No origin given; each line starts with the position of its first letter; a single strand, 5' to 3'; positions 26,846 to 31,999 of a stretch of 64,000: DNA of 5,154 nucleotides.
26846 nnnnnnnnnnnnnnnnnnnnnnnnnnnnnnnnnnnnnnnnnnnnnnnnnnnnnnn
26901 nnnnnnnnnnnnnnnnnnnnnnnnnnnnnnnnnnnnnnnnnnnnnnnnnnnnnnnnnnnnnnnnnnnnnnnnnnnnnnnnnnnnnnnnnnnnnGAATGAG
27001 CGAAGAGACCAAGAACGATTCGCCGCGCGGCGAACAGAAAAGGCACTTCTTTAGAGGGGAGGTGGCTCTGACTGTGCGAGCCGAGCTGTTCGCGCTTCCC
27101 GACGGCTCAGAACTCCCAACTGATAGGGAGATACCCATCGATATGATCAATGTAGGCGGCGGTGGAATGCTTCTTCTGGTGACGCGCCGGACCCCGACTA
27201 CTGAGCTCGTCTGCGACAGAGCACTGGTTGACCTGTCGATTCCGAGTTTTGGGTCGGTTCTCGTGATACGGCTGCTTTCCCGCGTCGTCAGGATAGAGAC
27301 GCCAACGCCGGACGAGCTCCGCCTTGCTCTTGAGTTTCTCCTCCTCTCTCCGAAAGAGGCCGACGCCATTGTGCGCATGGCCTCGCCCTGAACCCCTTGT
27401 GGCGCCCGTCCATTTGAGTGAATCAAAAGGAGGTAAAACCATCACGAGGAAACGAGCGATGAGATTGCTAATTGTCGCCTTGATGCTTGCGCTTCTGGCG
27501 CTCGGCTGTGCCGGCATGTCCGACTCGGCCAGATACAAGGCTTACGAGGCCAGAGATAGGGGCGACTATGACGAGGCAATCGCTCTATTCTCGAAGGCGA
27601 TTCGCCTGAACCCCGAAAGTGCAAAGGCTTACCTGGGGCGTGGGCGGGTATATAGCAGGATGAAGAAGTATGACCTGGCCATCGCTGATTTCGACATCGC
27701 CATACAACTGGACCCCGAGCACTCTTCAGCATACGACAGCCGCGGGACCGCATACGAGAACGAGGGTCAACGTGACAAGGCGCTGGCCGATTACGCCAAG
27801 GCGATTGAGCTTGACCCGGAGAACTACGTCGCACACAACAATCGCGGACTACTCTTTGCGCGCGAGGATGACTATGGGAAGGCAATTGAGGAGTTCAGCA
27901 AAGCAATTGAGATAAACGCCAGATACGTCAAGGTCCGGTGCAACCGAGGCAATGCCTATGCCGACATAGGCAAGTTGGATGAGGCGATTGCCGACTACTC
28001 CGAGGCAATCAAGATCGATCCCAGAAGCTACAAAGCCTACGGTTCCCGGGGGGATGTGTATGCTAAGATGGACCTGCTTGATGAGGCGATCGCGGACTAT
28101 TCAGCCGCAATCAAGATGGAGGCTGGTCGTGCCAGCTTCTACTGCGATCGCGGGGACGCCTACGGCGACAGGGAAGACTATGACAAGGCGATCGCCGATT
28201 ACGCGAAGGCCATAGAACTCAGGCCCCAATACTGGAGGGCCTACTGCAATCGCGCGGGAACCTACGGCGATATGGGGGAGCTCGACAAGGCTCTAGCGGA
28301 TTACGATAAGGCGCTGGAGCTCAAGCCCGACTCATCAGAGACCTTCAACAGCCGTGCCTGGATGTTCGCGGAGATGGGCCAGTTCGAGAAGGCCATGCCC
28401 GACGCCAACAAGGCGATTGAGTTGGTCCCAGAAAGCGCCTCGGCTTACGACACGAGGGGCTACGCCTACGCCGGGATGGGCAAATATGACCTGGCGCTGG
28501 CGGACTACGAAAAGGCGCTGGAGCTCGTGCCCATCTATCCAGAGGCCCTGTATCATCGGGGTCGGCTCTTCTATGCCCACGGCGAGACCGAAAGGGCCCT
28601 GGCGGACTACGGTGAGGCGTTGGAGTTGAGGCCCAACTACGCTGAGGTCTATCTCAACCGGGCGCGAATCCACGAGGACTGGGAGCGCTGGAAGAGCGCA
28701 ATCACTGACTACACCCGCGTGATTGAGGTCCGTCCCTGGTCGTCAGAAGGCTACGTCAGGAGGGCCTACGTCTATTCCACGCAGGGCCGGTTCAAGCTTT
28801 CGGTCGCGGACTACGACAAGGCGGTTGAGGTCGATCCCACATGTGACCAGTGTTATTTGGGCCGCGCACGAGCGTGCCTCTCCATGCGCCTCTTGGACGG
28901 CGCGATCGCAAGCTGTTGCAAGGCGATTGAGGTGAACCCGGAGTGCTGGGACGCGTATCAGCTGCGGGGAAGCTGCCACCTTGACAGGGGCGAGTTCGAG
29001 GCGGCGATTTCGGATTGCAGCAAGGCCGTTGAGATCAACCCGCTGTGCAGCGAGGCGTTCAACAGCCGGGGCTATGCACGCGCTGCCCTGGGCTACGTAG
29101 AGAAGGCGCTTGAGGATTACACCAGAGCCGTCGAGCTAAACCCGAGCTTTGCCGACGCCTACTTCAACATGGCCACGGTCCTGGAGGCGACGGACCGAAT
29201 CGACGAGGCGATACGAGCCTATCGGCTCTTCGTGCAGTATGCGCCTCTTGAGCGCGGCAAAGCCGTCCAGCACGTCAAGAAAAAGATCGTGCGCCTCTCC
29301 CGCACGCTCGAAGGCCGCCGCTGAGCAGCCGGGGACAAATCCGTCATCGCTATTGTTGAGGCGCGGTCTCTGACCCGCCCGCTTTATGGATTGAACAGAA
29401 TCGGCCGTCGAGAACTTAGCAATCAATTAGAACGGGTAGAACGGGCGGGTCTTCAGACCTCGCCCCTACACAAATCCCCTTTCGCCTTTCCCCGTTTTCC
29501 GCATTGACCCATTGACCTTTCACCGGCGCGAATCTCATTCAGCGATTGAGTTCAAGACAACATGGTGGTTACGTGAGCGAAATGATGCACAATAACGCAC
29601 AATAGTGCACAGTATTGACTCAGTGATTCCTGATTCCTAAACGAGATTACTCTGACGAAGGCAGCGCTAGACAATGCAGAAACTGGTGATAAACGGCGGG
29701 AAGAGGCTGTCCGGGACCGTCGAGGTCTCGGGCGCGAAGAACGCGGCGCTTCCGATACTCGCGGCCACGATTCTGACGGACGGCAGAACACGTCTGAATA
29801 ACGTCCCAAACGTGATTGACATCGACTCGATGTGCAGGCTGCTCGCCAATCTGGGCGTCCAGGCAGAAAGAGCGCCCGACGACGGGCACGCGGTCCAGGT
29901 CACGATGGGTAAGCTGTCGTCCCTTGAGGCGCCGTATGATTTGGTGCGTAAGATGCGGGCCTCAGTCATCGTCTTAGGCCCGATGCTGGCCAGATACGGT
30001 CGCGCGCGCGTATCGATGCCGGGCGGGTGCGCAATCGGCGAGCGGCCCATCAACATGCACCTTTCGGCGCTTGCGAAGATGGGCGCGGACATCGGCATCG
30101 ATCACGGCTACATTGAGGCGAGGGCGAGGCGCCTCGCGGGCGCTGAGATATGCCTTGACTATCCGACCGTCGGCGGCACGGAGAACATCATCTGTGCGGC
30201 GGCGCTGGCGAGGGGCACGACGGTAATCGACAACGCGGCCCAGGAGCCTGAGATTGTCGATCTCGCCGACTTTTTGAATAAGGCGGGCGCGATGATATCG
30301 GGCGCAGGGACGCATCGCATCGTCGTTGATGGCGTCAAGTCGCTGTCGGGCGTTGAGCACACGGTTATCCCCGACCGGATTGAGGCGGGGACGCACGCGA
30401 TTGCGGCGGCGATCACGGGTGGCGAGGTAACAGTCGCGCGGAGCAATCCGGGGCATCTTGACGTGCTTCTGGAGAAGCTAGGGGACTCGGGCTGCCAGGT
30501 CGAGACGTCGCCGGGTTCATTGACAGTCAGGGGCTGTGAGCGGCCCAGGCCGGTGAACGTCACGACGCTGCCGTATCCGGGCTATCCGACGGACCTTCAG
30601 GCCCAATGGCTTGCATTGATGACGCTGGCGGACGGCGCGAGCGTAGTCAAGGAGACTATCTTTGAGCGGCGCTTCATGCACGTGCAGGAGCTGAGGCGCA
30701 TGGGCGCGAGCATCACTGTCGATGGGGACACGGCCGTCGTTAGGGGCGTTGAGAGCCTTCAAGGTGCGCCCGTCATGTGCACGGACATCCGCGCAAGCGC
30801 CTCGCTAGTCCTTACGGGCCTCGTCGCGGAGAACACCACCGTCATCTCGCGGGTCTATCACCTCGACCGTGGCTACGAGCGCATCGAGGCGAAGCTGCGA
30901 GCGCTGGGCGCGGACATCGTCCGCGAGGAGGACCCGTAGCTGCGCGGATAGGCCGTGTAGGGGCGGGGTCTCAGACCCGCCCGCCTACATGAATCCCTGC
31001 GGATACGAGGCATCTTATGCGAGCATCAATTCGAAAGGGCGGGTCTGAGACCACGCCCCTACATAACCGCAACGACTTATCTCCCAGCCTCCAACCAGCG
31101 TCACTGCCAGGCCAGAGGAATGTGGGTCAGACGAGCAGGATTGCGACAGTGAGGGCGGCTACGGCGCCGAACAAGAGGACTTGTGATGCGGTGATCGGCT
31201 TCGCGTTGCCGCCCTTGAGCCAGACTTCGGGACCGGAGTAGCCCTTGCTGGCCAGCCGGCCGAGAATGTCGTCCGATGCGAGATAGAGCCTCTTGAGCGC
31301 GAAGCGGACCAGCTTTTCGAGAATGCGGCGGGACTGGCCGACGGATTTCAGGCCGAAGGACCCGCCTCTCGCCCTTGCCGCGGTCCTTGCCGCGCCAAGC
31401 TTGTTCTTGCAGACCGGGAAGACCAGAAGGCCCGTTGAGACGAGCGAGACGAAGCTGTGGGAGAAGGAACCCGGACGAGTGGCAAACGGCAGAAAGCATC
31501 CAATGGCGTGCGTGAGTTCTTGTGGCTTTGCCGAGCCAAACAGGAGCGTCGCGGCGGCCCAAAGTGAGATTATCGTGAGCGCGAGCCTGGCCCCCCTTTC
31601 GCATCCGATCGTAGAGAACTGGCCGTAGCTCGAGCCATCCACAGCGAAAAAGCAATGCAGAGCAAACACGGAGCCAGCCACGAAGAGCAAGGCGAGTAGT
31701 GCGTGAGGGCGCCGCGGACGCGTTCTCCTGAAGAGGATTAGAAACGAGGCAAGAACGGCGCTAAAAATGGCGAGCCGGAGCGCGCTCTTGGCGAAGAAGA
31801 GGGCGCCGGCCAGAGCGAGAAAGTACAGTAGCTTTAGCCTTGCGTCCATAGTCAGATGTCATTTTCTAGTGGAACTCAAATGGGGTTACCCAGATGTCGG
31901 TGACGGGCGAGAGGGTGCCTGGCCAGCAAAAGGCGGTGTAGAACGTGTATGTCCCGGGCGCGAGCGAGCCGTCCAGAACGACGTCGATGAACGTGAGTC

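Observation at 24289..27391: Cluster of DUF1015, a small membrane protein, a beta-helical FapA/bactofilin-like protein and PilZ, divergent from the flagellar rod-ring operon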

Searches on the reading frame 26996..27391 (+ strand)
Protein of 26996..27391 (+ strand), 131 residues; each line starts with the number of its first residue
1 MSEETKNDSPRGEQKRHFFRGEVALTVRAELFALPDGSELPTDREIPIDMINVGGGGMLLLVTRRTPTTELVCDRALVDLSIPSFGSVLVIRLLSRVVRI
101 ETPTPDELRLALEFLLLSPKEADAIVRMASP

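Call 3: search_protein_families(library=pfam, proteins=[window:26996-27391:+], max_evalue=0.01)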
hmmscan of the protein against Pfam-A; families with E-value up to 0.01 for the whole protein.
window:26996-27391:+ (131 aa): 1 family
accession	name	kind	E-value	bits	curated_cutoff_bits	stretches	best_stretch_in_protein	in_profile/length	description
PF07238.19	PilZ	-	0.0009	20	22.5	1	14-128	1-99/102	PilZ domain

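Call 4: search_protein_families(library=ncbifam, proteins=[window:26996-27391:+], max_evalue=0.01)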
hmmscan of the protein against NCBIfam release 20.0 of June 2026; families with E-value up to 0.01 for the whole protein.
window:26996-27391:+ (131 aa): 0 families

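Call 46: search_solved_structures(query=A4, max_evalue=10, show_alignments=3)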
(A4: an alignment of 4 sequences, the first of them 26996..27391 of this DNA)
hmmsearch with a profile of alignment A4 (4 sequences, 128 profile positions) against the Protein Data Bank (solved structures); distinct sequences matched with E-value up to 10: 0.

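Call 50: find_homologous_proteins(query=A4, max_evalue=0.001)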
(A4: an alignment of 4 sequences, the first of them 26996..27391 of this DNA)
Query A4 (4 sequences) (131 aa, profile of the alignment): 19 proteins with E <= 0.001 among 7309 candidates.
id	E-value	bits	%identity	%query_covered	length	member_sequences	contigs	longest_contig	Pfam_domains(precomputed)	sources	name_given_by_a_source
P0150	6.1e-61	222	78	99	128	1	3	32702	PF07238.20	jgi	-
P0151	9.9e-61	221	98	99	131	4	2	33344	-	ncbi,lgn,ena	-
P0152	2.8e-60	220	55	99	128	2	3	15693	PF07238.20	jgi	-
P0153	4.4e-60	219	71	99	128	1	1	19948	PF07238.20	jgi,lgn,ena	-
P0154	5.8e-60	219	76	99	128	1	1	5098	PF07238.20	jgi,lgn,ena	-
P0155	1.4e-59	218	70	99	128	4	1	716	PF07238.20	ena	-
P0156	3.8e-58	213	55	99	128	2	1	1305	PF07238.20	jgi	-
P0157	3.4e-57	210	55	99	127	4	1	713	PF07238.20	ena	-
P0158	4.2e-57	210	77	99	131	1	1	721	PF07238.20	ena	-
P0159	3.6e-53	197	59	90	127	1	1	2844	PF07238.20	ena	-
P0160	1.3e-52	195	64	98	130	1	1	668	PF07238.20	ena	-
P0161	1.4e-52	195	70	98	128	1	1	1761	PF07238.20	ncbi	-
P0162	9.2e-50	186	66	89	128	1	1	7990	PF07238.20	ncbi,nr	ncbi:MAG: PilZ domain-containing protein [Candidatus Coatesbacteria bacterium]|nr:PilZ domain-contai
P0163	5.0e-48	180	71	91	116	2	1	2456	PF07238.20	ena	-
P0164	8.0e-48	180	47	97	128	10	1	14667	PF07238.20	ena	-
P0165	2.7e-36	142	47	90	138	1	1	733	PF07238.20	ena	-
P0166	3.0e-33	133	45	89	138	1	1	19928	PF07238.20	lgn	-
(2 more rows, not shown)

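Call 65: predict_structure(alignment_id=A8)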
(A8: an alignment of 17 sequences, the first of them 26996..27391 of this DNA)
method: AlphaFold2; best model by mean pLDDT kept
length: 131 residues; sequences in the alignment: 17
mean_pLDDT: 77.8   pTM: 0.69
mean pLDDT of the five models: 77.8, 77.3, 76.7, 76.4, 72.6
residues with pLDDT >= 90: 57; 70-90: 40; 50-70: 13; < 50: 21
segments of 3 or more residues with pLDDT < 50: 1-20
pLDDT, mean of each block of 10 residues (from residue 1): 35 43 74 94 92 83 91 95 77 92 88 82 68 52
secondary structure, 60 per line:
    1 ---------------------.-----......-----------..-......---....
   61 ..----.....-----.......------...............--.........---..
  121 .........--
elements in order: E28-33 E48-53 E57-62 H67-71 E77-83 E90-104 E107-115 H119-129

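Call 68: fold_search(model_id=the predicted structure, library=pdb)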
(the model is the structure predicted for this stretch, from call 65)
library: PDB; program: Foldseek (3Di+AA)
matches with E <= 10: 604; with E <= 0.001: 10
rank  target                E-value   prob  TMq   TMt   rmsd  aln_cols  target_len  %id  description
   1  5y6g                  1.2e-05  1.00  0.55  0.55   5.4       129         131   16  PilZ domain with c-di-GMP of YcgR from Escherichia coli (released 2018-07-18)
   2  4rt0_A                6.9e-05  1.00  0.53  0.61   4.3       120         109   14  Structure of the Alg44 PilZ domain from Pseudomonas aeruginosa PAO1 in complex with c-di-GMP (released 2015-04-08)
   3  4rt0_B                1.4e-04  1.00  0.53  0.62   4.1       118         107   14  Structure of the Alg44 PilZ domain from Pseudomonas aeruginosa PAO1 in complex with c-di-GMP (released 2015-04-08)
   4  4xrn_D                1.9e-04  1.00  0.51  0.60   5.1       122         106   16  Pilz domain with c-di-gmp of a protein from Pseudomonas aeruginosa (released 2016-02-03)
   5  4rt1_A                2.4e-04  1.00  0.53  0.62   4.2       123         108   13  Structure of the Alg44 PilZ domain (R95A mutant) from Pseudomonas aeruginosa PAO1 in complex with c-di-GMP (released 2015-04-08)
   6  4xrn_B                3.5e-04  1.00  0.53  0.63   4.2       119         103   13  Pilz domain with c-di-gmp of a protein from Pseudomonas aeruginosa (released 2016-02-03)
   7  4rt1_B                4.8e-04  1.00  0.51  0.60   4.2       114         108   12  Structure of the Alg44 PilZ domain (R95A mutant) from Pseudomonas aeruginosa PAO1 in complex with c-di-GMP (released 2015-04-08)
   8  4rt0_C                6.0e-04  1.00  0.52  0.60   4.9       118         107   14  Structure of the Alg44 PilZ domain from Pseudomonas aeruginosa PAO1 in complex with c-di-GMP (released 2015-04-08)
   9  5y6f                  6.0e-04  1.00  0.51  0.32   5.3       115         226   19  Crystal structure of YcgR in complex with c-di-GMP from Escherichia coli (released 2018-07-18)
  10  4xrn_C                7.8e-04  1.00  0.51  0.60   4.4       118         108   14  Pilz domain with c-di-gmp of a protein from Pseudomonas aeruginosa (released 2016-02-03)
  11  9fp0_A                1.1e-03  1.00  0.52  0.11   5.8       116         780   15  Cryo-EM structure of the 'crown'less Bcs macrocomplex for E. coli cellulose secretion in non-saturating c-di-GMP (loca (released 2024-10-16)
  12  2rde_A                1.3e-03  1.00  0.51  0.32   4.3       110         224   12  Crystal structure of VCA0042 complexed with c-di-GMP (released 2007-10-30)
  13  4i86_B                1.5e-03  1.00  0.48  0.60   4.2       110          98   15  Crystal structure of PilZ domain of CeSA from cellulose synthesizing bacterium (released 2013-04-03)
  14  5ej1_A                1.9e-03  1.00  0.55  0.12   5.9       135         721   13  Pre-translocation state of bacterial cellulose synthase (released 2016-03-30)
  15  9fnn_A                2.1e-03  1.00  0.56  0.11   4.0       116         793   14  Cryo-EM structure of the c-di-GMP-saturated 'crown'less Bcs macrocomplex for cellulose secretion in E. coli (released 2024-10-16)
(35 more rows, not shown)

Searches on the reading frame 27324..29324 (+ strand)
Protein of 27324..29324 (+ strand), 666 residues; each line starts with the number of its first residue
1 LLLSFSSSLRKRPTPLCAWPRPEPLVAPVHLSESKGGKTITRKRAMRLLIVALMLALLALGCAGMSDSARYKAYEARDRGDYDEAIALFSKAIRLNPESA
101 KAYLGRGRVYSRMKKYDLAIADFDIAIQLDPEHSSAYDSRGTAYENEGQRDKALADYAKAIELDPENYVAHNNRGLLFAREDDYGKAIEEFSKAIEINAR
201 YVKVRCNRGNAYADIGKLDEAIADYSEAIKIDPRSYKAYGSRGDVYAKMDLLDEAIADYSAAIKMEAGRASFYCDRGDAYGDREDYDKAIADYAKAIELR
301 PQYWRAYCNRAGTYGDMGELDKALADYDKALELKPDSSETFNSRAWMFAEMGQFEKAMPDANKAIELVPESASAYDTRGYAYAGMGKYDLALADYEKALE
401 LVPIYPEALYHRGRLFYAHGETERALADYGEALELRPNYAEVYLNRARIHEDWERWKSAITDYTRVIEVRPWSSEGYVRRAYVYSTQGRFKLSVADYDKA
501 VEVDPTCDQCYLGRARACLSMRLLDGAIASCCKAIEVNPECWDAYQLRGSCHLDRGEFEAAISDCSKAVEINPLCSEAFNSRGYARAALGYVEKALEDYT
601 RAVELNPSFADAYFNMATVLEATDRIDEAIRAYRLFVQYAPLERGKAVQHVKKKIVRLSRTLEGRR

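Call 3: search_protein_families(library=pfam, proteins=[window:27324-29324:+], max_evalue=0.01)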
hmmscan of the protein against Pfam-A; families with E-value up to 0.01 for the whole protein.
window:27324-29324:+ (666 aa): 29 families (the best 25 are shown)
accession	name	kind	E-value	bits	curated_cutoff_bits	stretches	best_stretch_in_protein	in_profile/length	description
PF00515.34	TPR_1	-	1.8e-125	404.6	27.8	15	203-234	2-33/34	Tetratricopeptide repeat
PF07719.23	TPR_2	-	1.6e-96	309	27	12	205-234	4-33/34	Tetratricopeptide repeat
PF13414.12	TPR_11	-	1.4e-95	313.2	26.8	12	209-249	1-41/42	TPR repeat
PF13181.12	TPR_8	-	5e-92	294.8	25.7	9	305-336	2-33/34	Tetratricopeptide repeat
PF13431.12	TPR_17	-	9.5e-74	238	24.4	6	599-630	2-33/34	Tetratricopeptide repeat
PF13432.12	TPR_16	-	5.7e-63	209.3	32.7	9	73-132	4-63/65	Tetratricopeptide repeat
PF13424.12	TPR_12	-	1.7e-44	150.3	30.1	6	306-367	5-74/77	Tetratricopeptide repeat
PF13428.12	TPR_14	-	1.7e-42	139.9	23.5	2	71-108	6-43/44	Tetratricopeptide repeat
PF13371.12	TPR_9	-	5.9e-40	135.6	35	7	79-135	8-64/73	Tetratricopeptide repeat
PF14559.12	TPR_19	-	3.2e-37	127.1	25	4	77-132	2-57/68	Tetratricopeptide repeat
PF13174.12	TPR_6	-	5.4e-26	89.9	26.3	0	407-438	1-32/33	Tetratricopeptide repeat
PF13374.12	TPR_10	-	2.3e-18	66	27.5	0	372-401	2-31/42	Tetratricopeptide repeat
PF25575.1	TPR_BSK1_C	-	4.2e-14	52.9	42.2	0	456-508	58-111/118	Serine/threonine-protein kinase BSK1-like, TPR repeats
PF01239.28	PPTA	-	1.6e-13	49.9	29.5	0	151-178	2-29/32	Protein prenyltransferase alpha subunit repeat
PF13429.12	TPR_15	-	3.2e-12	46.9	26.2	1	301-397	146-239/280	Tetratricopeptide repeat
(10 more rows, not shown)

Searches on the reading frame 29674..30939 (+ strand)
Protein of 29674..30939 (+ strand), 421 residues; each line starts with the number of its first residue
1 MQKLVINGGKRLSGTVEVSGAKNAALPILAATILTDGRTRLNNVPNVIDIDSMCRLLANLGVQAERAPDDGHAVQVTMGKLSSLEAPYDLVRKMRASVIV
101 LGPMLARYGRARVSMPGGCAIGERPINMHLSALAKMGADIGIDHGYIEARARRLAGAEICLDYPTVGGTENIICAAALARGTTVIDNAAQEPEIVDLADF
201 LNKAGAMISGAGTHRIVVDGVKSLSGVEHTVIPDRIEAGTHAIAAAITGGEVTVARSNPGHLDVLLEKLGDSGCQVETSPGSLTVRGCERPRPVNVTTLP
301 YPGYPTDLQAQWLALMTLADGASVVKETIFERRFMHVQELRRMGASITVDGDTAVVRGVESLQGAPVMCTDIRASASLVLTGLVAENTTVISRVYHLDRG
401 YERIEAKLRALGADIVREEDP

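Call 41: search_protein_families(library=pfam, proteins=[window:29674-30939:+], max_evalue=0.00001)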
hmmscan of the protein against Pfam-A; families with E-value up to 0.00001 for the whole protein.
window:29674-30939:+ (421 aa): 1 family
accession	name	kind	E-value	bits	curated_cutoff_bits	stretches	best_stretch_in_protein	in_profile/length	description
PF00275.25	EPSP_synthase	-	2.4e-110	369.6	22.8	1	7-408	2-417/417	EPSP synthase (3-phosphoshikimate 1-carboxyvinyltransferase)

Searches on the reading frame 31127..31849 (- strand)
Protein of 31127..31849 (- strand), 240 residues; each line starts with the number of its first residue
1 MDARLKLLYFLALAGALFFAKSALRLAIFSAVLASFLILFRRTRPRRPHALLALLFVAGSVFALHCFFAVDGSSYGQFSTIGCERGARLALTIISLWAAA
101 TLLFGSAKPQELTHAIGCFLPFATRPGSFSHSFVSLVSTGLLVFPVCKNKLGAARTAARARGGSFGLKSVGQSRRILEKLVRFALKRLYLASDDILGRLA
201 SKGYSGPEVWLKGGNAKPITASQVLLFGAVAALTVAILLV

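Call 41: search_protein_families(library=pfam, proteins=[window:31127-31849:-], max_evalue=0.00001)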
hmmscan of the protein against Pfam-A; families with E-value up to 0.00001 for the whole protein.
window:31127-31849:- (240 aa): 1 family
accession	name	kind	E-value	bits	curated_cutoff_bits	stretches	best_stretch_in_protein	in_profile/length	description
PF02361.21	CbiQ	-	2.2e-07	31.2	25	1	2-206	9-210/216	Cobalt transport protein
